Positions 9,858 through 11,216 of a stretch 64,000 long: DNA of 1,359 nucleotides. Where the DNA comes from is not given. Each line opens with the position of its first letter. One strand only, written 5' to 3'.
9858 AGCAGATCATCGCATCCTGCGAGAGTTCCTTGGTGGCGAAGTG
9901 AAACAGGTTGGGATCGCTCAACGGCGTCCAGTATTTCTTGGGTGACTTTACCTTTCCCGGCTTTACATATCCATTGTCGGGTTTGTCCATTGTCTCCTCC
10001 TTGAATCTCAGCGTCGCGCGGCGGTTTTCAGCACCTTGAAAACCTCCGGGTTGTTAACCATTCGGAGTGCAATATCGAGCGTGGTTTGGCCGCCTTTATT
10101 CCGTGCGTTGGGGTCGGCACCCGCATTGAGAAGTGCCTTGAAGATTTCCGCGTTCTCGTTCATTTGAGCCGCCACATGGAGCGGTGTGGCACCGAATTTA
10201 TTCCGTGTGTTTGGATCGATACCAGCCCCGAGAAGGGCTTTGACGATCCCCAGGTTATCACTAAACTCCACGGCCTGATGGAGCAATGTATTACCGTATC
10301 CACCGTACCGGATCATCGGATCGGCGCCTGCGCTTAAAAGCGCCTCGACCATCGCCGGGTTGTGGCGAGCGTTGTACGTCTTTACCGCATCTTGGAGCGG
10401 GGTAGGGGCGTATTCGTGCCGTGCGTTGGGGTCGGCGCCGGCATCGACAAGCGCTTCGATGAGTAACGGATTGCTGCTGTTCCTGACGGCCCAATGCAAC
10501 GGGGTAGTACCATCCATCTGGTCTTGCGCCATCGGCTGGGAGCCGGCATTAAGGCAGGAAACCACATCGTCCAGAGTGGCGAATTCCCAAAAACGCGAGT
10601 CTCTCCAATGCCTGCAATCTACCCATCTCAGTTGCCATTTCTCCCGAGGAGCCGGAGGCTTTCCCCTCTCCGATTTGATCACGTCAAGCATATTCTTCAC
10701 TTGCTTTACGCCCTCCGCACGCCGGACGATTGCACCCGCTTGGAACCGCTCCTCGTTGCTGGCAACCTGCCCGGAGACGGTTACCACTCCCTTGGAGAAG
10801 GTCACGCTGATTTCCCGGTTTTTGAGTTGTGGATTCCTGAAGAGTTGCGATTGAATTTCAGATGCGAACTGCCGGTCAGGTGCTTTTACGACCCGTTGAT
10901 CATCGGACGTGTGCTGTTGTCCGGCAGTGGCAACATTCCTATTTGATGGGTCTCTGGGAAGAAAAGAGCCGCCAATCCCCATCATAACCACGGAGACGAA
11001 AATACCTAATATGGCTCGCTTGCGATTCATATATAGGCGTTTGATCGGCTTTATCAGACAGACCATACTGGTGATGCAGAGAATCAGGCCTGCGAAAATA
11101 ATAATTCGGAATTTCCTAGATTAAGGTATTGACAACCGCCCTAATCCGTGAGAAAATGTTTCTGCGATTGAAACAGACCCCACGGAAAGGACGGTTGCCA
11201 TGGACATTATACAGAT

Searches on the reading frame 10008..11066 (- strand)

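Call 61: search_protein_families(library=pfam, proteins=[window:10008-11066:-], max_evalue=0.00001)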
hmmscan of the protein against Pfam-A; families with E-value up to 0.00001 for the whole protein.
window:10008-11066:- (352 aa): 6 families
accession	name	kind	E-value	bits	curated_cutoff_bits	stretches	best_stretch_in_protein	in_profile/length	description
PF00023.36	Ank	-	4.7e-31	105.5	21.1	2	292-324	2-33/33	Ankyrin repeat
PF12796.13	Ank_2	-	1.1e-26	93.7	27.3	2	262-346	1-79/90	Ankyrin repeats (3 copies)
PF13857.12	Ank_5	-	6.7e-22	77.8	27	1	281-333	4-56/56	Ankyrin repeats (many copies)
PF13637.12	Ank_4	-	8.2e-22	77.2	22.7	1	270-313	8-50/50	Ankyrin repeats (many copies)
PF13606.12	Ank_3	-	1.4e-18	65.2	22.3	0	187-215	3-30/30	Ankyrin repeat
PF04972.22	BON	-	4.8e-16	59.2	27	1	64-129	2-67/69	BON domain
